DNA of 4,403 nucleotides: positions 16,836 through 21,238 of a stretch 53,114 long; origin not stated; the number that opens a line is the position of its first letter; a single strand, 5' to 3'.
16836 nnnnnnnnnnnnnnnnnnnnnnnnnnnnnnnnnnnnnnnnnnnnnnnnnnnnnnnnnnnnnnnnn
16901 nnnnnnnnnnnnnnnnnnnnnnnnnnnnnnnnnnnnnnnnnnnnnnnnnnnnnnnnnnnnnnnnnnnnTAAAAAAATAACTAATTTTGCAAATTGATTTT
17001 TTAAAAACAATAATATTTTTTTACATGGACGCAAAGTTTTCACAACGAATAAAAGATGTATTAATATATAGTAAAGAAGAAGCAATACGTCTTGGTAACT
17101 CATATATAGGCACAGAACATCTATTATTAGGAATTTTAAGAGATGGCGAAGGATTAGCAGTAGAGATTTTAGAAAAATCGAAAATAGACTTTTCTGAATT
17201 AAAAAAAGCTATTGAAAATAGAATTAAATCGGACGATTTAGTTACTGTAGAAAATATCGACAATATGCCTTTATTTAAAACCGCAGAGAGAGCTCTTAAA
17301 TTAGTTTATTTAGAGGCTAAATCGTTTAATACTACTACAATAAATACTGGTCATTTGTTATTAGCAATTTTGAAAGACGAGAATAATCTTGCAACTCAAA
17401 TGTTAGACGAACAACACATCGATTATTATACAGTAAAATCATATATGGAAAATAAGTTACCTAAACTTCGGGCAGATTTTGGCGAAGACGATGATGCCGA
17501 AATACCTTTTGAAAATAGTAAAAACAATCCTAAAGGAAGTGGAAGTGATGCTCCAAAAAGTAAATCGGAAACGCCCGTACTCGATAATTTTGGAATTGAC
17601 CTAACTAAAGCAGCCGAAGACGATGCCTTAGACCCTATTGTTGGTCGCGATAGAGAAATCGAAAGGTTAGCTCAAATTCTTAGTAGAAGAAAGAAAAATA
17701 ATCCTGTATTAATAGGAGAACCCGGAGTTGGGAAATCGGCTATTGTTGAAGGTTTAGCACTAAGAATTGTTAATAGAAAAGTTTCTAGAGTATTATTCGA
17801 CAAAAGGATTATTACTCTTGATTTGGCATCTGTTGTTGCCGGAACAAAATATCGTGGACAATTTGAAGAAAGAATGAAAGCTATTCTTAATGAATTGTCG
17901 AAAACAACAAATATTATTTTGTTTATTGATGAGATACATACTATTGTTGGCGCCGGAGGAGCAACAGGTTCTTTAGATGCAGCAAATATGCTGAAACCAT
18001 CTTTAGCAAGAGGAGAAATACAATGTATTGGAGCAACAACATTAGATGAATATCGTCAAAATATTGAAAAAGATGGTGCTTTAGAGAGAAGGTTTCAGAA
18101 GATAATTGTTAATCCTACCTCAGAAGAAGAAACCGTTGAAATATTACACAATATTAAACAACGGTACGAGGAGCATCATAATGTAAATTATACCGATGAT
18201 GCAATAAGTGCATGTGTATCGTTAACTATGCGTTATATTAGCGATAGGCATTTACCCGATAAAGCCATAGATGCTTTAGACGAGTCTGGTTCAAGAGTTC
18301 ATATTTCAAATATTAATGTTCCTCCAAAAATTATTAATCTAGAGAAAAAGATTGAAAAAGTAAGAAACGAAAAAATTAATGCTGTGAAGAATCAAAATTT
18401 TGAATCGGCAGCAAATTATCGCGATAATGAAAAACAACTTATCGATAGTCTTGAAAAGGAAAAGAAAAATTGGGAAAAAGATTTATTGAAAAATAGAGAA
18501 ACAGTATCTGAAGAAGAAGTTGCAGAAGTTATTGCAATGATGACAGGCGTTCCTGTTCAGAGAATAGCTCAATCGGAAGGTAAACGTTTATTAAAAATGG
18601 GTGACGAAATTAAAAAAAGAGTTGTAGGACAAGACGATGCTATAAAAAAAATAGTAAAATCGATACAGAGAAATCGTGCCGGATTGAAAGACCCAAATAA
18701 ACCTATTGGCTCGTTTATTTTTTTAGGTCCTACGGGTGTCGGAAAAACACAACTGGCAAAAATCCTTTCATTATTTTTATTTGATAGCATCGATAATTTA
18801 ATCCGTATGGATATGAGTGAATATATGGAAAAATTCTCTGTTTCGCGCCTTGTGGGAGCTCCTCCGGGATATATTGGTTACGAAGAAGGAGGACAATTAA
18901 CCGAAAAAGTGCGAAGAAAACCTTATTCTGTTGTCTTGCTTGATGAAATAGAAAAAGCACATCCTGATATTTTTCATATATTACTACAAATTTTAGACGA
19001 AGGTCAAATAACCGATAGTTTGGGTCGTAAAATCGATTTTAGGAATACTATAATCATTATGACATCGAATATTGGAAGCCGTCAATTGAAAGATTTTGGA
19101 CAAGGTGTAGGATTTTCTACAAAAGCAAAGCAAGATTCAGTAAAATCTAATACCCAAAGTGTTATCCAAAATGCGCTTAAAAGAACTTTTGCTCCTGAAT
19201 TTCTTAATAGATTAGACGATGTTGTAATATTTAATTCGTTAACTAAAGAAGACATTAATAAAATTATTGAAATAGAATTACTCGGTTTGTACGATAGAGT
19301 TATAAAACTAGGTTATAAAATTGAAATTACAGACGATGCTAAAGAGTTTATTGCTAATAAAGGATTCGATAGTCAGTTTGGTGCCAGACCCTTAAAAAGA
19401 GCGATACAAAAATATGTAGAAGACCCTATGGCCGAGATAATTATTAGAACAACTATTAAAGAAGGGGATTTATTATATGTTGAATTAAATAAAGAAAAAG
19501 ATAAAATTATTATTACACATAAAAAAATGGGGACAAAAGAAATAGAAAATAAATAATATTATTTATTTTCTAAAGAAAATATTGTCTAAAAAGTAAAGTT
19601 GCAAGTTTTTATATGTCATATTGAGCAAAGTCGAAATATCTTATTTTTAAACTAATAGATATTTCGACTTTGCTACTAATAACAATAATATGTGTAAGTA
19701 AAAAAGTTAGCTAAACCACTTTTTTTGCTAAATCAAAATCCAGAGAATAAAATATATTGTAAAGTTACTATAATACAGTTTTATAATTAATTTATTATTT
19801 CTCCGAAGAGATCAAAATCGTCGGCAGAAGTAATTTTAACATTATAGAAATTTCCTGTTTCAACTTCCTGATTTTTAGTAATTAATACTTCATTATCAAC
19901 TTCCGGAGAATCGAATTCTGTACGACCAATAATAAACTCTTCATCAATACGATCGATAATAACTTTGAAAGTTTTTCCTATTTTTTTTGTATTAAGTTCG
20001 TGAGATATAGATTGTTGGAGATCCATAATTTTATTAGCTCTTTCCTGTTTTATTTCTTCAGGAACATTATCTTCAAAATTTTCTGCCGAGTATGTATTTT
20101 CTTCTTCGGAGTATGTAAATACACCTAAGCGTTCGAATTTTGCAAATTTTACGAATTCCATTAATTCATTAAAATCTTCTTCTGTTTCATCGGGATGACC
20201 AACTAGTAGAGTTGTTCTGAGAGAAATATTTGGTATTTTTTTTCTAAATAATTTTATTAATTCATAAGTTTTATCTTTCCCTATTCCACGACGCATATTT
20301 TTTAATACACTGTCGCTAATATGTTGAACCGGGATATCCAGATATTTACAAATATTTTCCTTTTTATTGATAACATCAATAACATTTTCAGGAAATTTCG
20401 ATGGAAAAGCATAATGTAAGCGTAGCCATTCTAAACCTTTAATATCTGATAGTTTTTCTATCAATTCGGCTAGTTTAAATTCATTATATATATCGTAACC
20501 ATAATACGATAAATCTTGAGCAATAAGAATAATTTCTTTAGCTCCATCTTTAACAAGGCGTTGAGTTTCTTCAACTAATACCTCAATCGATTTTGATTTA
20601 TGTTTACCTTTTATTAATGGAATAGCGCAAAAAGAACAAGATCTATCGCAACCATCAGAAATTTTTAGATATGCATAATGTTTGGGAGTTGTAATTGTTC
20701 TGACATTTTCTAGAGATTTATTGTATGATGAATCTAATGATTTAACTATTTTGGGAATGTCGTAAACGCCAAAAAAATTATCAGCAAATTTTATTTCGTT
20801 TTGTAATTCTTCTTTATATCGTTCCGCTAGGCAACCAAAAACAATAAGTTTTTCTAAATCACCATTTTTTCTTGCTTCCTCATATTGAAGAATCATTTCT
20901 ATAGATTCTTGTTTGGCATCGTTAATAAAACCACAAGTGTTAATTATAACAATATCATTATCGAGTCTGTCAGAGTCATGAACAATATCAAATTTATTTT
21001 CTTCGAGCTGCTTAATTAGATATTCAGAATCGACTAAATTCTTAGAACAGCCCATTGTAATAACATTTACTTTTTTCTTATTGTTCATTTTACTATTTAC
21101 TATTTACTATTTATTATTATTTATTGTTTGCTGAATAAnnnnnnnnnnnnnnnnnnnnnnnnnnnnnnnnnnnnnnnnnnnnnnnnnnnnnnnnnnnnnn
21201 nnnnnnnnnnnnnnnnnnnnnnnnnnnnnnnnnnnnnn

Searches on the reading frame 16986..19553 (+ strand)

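Call 86: search_protein_families(library=pfam, proteins=[window:16986-19553:+], max_evalue=0.00001)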
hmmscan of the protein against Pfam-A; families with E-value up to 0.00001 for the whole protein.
window:16986-19553:+ (856 aa): 13 families
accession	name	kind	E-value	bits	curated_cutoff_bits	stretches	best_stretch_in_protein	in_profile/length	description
PF07724.20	AAA_2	-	6.4e-68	228.4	27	1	572-745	1-165/166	AAA domain (Cdc48 subfamily)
PF17871.7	AAA_lid_9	-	4.7e-31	107.2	22.8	1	379-480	1-102/104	AAA lid domain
PF10431.15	ClpB_D2-small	-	1.4e-24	86.4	21.9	1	752-829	1-78/81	C-terminal, D2-small domain, of ClpB protein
PF02861.25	Clp_N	-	1.4e-24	86.4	20.7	2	30-80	2-52/53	Clp amino terminal domain, pathogenicity island component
PF00004.35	AAA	-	9.3e-21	75.1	21.2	2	241-374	2-127/131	ATPase family associated with various cellular activities (AAA)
PF07728.20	AAA_5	-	1.9e-18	67.3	22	1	577-703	2-130/139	AAA domain (dynein-related subfamily)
PF13191.12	AAA_16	-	8.7e-11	43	32.6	1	218-265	2-52/167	AAA ATPase domain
PF00158.32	Sigma54_activat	-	1.7e-09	38.1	20.2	0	575-685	23-131/168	Sigma-54 interaction domain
PF13401.12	AAA_22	-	2.7e-08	34.6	27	0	236-334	4-102/130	AAA domain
PF20720.3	nSTAND3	-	7.8e-07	29.4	27.2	0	235-266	15-46/155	Novel STAND NTPase 3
PF02151.25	UVR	-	9.9e-07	28.8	21.5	1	453-485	1-33/36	UvrB/uvrC motif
PF01695.23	IstB_IS21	-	2.3e-06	27.7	24.1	0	222-301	77-152/238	IstB-like ATP binding protein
PF05621.17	TniB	-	3.4e-06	27.1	22.4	0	226-376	24-185/189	Bacterial TniB protein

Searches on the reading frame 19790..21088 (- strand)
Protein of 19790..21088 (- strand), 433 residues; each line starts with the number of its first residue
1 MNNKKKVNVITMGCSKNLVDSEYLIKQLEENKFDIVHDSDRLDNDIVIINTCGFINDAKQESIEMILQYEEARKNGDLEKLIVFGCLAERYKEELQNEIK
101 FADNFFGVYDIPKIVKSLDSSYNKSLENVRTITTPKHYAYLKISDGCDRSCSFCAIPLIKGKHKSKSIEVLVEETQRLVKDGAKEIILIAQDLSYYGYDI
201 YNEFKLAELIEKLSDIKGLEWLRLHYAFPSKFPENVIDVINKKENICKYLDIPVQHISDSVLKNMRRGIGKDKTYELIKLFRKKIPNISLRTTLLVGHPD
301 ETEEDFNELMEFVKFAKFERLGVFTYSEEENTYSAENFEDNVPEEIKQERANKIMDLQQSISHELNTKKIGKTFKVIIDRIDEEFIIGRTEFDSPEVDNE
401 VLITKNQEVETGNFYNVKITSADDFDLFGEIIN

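Call 86: search_protein_families(library=pfam, proteins=[window:19790-21088:-], max_evalue=0.00001)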
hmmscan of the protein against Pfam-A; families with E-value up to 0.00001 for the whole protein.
window:19790-21088:- (433 aa): 3 families
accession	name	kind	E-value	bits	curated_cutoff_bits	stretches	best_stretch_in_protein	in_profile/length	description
PF00919.26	UPF0004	-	1.2e-23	83.3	27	1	6-107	1-98/98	Uncharacterized protein family UPF0004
PF18693.7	TRAM_2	-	2.1e-23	82.7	27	1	370-432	1-63/63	TRAM domain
PF04055.27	Radical_SAM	-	3e-23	83.3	29.5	1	142-313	2-166/166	Radical SAM superfamily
